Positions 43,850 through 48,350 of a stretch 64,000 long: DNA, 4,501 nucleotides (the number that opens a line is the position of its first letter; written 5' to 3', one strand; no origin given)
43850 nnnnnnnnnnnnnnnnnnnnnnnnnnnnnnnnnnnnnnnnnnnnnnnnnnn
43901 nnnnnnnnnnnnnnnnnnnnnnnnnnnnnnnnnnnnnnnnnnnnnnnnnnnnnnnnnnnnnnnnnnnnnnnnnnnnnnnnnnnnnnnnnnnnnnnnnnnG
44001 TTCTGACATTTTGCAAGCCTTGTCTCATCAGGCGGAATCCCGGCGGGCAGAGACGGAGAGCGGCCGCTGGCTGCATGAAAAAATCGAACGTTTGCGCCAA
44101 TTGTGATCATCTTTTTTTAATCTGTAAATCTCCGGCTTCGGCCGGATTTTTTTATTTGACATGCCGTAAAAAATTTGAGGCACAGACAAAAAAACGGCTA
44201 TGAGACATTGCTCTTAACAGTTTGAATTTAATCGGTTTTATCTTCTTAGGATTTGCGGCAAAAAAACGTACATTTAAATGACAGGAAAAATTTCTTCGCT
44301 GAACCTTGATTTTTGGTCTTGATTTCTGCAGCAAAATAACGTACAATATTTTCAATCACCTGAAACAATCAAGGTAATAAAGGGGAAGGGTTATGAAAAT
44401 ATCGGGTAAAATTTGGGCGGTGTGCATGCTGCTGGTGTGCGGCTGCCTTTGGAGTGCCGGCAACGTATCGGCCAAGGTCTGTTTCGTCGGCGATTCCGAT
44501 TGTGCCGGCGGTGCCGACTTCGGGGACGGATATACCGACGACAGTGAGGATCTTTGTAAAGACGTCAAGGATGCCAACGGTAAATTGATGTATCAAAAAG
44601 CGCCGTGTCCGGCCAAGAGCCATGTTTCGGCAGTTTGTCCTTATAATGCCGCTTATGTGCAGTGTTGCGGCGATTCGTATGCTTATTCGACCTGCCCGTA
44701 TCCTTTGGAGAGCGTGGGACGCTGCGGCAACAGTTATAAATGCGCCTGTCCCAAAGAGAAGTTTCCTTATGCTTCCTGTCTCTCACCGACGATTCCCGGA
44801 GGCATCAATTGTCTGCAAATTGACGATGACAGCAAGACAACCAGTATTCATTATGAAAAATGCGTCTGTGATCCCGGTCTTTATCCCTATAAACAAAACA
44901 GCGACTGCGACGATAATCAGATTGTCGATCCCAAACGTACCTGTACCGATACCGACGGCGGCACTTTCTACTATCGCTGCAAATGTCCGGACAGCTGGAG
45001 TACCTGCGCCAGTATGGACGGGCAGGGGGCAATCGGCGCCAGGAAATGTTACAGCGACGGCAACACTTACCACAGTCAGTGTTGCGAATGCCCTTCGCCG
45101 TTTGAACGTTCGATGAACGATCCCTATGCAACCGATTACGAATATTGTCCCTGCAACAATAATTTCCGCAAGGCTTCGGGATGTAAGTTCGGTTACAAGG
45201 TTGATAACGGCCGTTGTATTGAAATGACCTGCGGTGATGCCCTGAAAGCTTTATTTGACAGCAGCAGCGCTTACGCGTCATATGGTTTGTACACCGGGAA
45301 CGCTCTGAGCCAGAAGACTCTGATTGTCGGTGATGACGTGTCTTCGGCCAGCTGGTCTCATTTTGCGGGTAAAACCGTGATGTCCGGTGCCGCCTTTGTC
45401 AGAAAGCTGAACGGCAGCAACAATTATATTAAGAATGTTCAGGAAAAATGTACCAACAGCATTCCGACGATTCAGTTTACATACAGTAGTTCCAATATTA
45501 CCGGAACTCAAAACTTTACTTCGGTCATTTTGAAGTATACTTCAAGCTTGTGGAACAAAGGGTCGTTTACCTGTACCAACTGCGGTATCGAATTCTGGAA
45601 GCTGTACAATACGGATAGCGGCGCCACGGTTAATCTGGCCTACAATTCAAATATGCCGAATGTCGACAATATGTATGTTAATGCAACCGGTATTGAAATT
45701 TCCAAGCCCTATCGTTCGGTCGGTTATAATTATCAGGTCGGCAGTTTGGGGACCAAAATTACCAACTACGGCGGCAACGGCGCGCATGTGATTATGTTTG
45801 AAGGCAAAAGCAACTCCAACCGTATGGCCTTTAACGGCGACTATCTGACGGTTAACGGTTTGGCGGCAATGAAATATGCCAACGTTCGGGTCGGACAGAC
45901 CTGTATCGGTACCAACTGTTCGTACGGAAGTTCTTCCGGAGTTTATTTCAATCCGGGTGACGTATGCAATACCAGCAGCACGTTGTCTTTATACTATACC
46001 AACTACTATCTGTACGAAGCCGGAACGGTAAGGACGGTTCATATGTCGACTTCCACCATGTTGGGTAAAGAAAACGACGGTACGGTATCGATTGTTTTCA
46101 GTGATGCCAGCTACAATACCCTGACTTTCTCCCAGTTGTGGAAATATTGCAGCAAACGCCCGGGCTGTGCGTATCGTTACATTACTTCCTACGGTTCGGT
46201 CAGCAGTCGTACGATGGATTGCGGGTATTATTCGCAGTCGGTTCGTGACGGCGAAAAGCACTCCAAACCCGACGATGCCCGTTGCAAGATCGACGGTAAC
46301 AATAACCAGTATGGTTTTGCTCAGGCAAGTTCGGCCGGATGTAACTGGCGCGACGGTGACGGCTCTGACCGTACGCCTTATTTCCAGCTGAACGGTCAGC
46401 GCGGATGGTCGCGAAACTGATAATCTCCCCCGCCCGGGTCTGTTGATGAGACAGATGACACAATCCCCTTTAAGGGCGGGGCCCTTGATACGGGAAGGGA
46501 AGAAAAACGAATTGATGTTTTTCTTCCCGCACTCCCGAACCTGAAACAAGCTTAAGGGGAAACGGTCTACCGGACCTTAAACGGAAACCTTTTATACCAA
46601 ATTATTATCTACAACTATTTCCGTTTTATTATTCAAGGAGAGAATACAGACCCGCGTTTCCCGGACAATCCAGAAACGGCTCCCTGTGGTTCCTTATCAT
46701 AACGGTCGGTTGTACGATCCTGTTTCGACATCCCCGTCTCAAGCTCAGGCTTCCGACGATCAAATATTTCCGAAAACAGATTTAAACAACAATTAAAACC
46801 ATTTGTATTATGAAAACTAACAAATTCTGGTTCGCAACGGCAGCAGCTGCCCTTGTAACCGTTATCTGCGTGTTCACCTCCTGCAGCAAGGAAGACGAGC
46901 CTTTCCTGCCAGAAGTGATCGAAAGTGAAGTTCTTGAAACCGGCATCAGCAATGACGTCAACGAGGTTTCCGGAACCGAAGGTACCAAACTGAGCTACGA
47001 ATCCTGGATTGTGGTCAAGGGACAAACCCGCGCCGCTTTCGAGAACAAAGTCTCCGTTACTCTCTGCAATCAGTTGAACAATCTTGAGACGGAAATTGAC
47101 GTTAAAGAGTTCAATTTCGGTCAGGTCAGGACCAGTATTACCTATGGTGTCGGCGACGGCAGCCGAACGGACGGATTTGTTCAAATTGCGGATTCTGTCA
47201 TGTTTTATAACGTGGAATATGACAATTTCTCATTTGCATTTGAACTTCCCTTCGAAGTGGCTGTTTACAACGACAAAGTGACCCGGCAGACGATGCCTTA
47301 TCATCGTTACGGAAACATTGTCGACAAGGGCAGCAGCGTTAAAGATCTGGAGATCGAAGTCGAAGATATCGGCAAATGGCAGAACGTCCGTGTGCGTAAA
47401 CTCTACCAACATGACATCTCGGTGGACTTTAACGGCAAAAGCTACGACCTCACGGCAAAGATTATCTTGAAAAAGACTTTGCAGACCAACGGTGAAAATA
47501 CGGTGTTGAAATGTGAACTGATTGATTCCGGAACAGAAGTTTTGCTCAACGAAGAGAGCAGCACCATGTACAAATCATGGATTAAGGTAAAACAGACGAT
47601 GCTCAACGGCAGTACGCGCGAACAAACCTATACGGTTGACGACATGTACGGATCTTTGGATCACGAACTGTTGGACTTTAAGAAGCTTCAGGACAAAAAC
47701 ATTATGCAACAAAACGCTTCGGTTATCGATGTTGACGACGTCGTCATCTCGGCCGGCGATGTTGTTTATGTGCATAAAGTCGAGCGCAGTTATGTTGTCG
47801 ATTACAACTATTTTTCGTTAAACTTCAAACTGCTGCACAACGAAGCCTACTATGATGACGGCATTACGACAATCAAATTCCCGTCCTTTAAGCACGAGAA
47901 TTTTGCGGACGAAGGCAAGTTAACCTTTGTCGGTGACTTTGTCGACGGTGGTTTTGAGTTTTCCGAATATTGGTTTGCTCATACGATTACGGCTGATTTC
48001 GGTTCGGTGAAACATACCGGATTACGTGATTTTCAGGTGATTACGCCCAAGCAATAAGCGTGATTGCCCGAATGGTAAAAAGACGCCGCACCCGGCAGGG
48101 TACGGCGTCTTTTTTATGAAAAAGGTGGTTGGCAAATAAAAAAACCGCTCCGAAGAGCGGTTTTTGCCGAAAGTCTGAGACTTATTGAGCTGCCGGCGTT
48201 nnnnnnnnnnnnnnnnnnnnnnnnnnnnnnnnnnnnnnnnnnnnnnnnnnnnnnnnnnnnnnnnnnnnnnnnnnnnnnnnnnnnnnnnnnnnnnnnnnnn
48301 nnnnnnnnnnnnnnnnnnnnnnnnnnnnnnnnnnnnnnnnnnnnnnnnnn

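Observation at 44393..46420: Secreted 675-aa protein with an extremely cysteine-dense N-terminal domain and an Asn/Ser/Thr/Tyr-rich C-terminal domain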

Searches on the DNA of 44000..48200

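Call 53: search_rna_families(source=window, start=44000, end=48200, threshold=evalue, max_evalue=1)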
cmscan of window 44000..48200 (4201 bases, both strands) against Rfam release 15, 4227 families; matches with E-value up to 1: 7.
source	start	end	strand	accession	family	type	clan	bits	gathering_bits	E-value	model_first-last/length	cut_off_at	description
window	48077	48161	-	RF02869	ncS025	Gene; sRNA;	-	36.8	46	0.00052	1-85/85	no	Burkholderia sRNA 25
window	48079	48167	-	RF01820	RsaE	Gene; sRNA;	-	24.9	79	0.48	1-112/112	no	RNA Staph. aureus E (RoxS)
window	48139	48200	-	RF01400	istR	Gene; antitoxin;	-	22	45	0.28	62-130/130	5'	istR Hfq binding RNA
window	48132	48176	-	RF02076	STnc100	Gene; sRNA;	-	21.5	47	0.12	163-206/206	no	Gammaproteobacterial sRNA STnc100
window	48076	48133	-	RF00506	Thr_leader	Cis-reg; leader;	-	21.4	55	0.93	1-118/118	no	Threonine operon leader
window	48074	48165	+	RF00106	RNAI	Gene; antisense;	-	21.3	47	0.94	1-102/102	no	RNAI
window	48031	48113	+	RF00512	Leu_leader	Cis-reg; leader;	-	20.9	50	0.54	1-148/148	no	Leucine operon leader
